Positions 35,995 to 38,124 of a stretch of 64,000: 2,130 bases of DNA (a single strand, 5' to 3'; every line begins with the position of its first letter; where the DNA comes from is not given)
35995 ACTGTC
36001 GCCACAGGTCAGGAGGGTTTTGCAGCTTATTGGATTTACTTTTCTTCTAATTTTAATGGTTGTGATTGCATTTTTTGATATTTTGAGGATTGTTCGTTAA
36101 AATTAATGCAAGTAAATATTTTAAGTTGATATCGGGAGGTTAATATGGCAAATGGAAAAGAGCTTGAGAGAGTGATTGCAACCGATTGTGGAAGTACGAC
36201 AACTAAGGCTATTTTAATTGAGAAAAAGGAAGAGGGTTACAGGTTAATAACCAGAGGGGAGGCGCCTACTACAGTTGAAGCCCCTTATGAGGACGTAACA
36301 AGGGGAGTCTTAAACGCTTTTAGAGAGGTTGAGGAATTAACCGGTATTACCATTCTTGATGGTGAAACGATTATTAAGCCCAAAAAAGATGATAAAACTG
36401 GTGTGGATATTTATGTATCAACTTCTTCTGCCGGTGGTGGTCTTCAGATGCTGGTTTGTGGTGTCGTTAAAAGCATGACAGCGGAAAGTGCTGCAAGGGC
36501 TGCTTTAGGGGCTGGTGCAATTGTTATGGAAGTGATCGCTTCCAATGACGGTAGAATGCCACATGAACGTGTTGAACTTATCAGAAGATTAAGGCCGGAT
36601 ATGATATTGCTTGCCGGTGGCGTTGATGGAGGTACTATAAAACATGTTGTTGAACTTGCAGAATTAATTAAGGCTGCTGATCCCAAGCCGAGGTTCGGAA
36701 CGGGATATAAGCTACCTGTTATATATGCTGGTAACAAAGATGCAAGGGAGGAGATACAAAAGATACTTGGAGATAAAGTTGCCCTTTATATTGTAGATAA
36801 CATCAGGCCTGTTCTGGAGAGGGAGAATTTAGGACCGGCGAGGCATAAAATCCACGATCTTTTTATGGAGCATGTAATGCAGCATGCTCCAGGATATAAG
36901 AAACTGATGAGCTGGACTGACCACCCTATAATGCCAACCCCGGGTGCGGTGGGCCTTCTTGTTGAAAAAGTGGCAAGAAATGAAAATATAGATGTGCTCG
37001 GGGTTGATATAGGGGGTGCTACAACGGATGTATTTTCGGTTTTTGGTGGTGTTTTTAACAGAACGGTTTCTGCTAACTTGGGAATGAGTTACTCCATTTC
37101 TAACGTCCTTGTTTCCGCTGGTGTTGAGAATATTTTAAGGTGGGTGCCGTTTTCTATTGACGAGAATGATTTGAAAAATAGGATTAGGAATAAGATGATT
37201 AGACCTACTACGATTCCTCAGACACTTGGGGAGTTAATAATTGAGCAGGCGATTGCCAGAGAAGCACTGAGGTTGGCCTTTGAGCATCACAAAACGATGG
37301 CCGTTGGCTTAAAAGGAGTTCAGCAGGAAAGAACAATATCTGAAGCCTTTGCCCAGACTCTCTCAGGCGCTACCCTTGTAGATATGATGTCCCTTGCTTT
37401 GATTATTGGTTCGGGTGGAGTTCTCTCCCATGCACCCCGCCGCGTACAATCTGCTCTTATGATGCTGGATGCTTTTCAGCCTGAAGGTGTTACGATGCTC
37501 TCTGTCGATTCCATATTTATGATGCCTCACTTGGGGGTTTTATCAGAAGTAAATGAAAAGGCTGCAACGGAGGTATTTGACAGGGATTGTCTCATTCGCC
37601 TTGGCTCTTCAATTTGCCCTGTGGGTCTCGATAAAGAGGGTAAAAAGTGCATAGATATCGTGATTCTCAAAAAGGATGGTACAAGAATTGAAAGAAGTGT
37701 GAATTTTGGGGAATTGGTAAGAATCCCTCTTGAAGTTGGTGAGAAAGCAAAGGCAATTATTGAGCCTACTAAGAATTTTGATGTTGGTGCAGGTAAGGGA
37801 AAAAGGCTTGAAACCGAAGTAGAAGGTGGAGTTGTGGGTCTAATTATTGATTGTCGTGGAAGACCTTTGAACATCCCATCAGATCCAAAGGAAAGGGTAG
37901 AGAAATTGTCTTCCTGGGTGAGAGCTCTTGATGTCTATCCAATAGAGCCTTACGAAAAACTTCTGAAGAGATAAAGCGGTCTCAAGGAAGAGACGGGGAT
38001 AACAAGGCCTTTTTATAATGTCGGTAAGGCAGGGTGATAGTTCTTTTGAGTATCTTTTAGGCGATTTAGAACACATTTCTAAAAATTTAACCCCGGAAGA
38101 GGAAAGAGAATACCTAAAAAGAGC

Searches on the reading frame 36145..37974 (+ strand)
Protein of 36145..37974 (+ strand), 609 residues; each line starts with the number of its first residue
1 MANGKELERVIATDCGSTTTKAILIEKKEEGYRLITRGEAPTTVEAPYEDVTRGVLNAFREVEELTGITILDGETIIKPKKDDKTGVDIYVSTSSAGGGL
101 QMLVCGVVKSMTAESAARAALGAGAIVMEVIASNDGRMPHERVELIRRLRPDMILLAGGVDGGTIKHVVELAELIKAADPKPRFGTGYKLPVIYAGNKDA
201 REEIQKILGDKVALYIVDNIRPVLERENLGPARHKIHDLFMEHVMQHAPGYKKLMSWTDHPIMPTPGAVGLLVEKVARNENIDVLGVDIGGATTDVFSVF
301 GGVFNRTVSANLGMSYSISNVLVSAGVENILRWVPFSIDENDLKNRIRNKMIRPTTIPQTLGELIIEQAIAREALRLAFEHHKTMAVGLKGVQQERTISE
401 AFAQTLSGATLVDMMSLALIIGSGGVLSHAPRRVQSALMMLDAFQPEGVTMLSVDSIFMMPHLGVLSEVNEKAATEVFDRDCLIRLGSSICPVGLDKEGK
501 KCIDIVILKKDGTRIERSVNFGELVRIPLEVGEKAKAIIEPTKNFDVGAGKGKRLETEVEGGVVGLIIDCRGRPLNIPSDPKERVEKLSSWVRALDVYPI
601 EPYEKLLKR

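Call 42: search_protein_families(library=pfam, proteins=[window:36145-37974:+], max_evalue=0.00001)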
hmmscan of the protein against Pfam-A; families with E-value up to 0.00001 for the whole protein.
window:36145-37974:+ (609 aa): 2 families
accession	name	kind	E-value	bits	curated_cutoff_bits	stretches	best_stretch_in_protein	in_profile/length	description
PF13941.12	MutL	-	1.4e-130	436.5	27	1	10-482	1-450/450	MutL protein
PF01968.24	Hydantoinase_A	-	3.7e-06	26.8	22.9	0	267-312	65-109/291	Hydantoinase/oxoprolinase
